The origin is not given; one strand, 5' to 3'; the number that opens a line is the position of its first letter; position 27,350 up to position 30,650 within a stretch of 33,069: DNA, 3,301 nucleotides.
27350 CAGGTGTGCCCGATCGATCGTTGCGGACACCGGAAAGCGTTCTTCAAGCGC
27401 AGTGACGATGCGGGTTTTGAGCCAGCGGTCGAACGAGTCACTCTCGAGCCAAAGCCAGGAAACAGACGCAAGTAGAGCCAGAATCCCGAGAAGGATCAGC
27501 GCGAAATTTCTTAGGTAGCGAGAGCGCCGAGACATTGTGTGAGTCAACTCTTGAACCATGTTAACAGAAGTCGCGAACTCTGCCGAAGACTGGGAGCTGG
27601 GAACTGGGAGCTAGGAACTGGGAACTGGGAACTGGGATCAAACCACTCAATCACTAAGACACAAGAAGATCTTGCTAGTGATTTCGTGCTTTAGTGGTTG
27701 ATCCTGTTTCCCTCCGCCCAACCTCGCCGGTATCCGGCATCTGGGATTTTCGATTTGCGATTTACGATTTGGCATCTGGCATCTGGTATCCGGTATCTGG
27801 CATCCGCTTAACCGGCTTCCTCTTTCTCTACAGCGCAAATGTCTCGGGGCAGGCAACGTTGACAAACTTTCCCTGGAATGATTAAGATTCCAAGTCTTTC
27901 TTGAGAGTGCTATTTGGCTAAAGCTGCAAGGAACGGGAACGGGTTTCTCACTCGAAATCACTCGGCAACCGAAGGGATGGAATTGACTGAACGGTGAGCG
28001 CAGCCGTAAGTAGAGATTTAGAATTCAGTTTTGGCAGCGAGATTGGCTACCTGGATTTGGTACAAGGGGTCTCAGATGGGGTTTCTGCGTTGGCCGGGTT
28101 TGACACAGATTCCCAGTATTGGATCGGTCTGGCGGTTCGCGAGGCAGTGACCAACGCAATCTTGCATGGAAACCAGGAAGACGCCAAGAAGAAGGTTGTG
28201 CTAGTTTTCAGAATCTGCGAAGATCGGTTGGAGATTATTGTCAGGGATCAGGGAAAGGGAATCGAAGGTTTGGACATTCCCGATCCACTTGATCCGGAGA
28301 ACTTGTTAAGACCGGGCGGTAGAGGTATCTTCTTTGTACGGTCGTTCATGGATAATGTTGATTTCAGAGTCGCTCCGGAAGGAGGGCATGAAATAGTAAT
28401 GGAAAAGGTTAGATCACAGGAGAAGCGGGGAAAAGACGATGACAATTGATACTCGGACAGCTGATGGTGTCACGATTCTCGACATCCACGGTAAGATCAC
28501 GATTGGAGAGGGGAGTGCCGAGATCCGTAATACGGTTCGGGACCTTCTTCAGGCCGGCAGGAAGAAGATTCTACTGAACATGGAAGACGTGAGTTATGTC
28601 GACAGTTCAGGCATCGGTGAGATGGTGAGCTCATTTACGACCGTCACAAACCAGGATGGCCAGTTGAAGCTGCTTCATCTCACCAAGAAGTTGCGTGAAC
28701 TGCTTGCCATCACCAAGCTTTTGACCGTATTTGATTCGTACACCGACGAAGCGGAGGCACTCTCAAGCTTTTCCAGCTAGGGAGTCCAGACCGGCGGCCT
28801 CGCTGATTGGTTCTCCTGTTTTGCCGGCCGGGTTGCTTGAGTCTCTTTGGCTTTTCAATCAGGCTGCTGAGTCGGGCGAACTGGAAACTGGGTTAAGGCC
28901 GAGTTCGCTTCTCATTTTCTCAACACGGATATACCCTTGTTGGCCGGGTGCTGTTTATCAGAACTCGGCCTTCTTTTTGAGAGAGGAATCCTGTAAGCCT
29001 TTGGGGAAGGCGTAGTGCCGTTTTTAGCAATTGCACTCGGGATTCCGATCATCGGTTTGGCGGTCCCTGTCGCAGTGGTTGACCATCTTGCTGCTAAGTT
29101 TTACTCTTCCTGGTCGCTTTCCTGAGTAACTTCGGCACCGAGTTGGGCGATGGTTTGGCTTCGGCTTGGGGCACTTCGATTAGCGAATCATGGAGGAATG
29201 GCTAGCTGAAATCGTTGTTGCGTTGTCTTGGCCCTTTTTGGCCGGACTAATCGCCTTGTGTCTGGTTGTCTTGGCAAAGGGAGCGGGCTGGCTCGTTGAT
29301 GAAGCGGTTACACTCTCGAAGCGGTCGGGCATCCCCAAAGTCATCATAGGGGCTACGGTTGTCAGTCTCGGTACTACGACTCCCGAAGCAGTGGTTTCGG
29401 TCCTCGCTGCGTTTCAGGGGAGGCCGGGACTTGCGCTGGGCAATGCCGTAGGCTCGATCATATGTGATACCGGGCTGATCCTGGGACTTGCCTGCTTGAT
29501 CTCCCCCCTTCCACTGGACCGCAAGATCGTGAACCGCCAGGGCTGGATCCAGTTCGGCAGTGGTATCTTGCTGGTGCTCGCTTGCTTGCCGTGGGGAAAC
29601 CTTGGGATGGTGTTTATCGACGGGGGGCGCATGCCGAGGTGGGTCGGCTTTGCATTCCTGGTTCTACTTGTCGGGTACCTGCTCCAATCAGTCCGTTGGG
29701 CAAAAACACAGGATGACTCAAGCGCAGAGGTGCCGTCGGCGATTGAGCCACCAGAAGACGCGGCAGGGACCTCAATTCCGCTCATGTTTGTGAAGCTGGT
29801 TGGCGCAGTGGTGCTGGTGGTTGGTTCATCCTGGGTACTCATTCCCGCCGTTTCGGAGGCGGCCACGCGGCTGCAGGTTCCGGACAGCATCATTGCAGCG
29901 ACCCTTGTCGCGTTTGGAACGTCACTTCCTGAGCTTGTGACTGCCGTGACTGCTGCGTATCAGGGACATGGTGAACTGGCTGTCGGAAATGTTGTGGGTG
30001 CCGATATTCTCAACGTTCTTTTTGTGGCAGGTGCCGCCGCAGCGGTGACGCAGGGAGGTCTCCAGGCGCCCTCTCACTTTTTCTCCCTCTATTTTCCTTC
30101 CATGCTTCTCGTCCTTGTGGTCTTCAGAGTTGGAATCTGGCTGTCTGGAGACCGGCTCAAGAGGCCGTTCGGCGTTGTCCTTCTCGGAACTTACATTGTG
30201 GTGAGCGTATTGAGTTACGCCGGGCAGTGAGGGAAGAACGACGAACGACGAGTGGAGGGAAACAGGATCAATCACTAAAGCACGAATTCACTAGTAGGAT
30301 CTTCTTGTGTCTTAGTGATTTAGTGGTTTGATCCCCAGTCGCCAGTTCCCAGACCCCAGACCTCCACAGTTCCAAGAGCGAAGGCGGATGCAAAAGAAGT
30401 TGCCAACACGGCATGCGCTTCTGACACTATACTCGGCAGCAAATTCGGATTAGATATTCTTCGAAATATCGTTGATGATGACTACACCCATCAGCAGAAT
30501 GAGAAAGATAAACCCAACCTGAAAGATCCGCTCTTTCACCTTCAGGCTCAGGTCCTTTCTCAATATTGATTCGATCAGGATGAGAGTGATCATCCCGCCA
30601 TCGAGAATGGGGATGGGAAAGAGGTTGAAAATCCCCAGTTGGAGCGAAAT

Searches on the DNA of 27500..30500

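Call 30: search_rna_families(source=window, start=27500, end=30500, threshold=evalue, max_evalue=1)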
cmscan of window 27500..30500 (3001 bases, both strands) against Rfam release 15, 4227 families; matches with E-value up to 1: 1.
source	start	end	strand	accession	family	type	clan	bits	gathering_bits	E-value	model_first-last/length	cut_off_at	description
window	29704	29757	-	RF01390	isrG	Gene; sRNA;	-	14.2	100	0.72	1-279/279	no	isrG Hfq binding RNA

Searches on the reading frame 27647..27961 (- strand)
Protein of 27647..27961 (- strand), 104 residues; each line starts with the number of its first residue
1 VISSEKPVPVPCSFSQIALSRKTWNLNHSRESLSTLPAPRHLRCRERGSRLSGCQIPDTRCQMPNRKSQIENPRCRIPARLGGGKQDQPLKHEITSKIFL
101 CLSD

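Call 7: search_protein_families(library=pfam, proteins=[window:27647-27961:-])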
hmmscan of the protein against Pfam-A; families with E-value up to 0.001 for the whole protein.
window:27647-27961:- (104 aa): 0 families

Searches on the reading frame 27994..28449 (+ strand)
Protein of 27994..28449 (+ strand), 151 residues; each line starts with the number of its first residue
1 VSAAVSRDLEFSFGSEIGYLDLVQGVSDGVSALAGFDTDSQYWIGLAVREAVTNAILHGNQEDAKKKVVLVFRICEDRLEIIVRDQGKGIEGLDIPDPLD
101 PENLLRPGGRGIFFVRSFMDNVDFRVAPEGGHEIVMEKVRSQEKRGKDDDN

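Call 7: search_protein_families(library=pfam, proteins=[window:27994-28449:+])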
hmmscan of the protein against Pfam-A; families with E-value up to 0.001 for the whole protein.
window:27994-28449:+ (151 aa): 2 families
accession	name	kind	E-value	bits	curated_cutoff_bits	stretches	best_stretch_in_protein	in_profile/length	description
PF13581.12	HATPase_c_2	-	4.2e-21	75.7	27.4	1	30-137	18-126/127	Histidine kinase-like ATPase domain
PF02518.31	HATPase_c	-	4.2e-06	27.6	26.4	1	44-120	6-85/111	Histidine kinase-, DNA gyrase B-, and HSP90-like ATPase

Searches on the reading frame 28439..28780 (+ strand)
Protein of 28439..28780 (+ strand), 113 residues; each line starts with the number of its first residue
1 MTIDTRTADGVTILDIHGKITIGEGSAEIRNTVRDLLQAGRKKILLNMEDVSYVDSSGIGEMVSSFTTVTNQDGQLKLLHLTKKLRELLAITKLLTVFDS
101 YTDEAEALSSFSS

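Call 7: search_protein_families(library=pfam, proteins=[window:28439-28780:+])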
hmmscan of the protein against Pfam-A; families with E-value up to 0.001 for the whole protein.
window:28439-28780:+ (113 aa): 2 families
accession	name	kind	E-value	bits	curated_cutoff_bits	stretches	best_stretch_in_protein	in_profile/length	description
PF01740.26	STAS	-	7.5e-15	55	22.6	1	3-107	2-106/106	STAS domain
PF13466.11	STAS_2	-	2.7e-07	31.1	29.2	1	14-92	1-77/80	STAS domain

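Call 31: find_encoding_contigs(protein=window:28439-28780:+, flank=6000, max_places=10)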
Protein window:28439-28780:+ (113 aa): 11 contigs read that carry it; 10 places shown.
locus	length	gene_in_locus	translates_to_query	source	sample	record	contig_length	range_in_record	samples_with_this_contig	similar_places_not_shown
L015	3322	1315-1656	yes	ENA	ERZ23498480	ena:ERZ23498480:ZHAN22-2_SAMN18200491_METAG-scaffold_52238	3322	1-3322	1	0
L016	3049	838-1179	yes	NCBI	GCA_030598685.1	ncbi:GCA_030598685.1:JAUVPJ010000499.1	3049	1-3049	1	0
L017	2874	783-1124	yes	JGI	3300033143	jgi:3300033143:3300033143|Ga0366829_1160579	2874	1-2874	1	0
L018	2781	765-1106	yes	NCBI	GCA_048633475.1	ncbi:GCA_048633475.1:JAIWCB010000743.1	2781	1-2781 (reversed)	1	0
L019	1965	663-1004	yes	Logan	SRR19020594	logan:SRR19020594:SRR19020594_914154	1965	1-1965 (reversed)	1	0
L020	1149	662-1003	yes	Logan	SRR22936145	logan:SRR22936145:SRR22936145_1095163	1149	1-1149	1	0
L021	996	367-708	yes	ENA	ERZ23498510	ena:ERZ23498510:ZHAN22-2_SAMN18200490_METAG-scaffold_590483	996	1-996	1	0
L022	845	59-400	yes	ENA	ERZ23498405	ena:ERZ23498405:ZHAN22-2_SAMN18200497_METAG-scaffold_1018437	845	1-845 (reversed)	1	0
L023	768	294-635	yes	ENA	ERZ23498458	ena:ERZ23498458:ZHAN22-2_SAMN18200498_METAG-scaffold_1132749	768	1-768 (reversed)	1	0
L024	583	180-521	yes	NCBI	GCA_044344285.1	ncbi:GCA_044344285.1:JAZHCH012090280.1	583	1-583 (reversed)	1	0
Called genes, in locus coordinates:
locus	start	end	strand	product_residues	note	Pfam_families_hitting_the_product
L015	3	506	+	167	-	?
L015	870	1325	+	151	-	PF13581:HATPase_c_2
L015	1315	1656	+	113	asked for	PF01740:STAS, PF13466:STAS_2 (weak)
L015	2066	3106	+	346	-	PF01699:Na_Ca_ex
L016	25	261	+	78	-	-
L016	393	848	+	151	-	PF13581:HATPase_c_2, PF02518:HATPase_c (weak)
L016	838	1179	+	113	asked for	PF01740:STAS, PF13466:STAS_2 (weak)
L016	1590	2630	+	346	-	PF01699:Na_Ca_ex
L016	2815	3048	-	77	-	?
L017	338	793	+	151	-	PF13581:HATPase_c_2, PF02518:HATPase_c (weak)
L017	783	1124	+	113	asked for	PF01740:STAS, PF13466:STAS_2 (weak)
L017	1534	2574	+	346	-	PF01699:Na_Ca_ex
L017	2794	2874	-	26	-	?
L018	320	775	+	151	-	PF13581:HATPase_c_2, PF02518:HATPase_c (weak)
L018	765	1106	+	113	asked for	PF01740:STAS, PF13466:STAS_2 (weak)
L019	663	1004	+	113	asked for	PF01740:STAS, PF13466:STAS_2 (weak)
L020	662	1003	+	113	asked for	PF01740:STAS, PF13466:STAS_2 (weak)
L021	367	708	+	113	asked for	PF01740:STAS, PF13466:STAS_2 (weak)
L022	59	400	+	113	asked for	PF01740:STAS, PF13466:STAS_2 (weak)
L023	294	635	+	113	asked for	PF01740:STAS, PF13466:STAS_2 (weak)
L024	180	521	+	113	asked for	PF01740:STAS, PF13466:STAS_2 (weak)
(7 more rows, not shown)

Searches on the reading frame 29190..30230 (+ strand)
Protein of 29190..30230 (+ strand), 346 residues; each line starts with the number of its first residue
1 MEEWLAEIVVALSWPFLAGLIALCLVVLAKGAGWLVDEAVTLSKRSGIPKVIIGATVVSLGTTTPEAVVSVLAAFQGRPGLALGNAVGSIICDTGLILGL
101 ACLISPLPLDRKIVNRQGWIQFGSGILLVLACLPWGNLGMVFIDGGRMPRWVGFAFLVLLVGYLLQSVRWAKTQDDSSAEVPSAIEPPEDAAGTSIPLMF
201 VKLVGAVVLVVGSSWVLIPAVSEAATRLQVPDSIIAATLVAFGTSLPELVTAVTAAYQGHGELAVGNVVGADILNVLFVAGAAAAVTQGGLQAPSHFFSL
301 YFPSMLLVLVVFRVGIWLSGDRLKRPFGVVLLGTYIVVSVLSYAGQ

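Call 7: search_protein_families(library=pfam, proteins=[window:29190-30230:+])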
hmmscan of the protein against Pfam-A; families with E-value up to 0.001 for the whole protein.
window:29190-30230:+ (346 aa): 1 family
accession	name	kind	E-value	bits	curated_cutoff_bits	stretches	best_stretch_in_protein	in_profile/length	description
PF01699.29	Na_Ca_ex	-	2.5e-54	183.8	24.9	2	17-165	2-147/151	Sodium/calcium exchanger protein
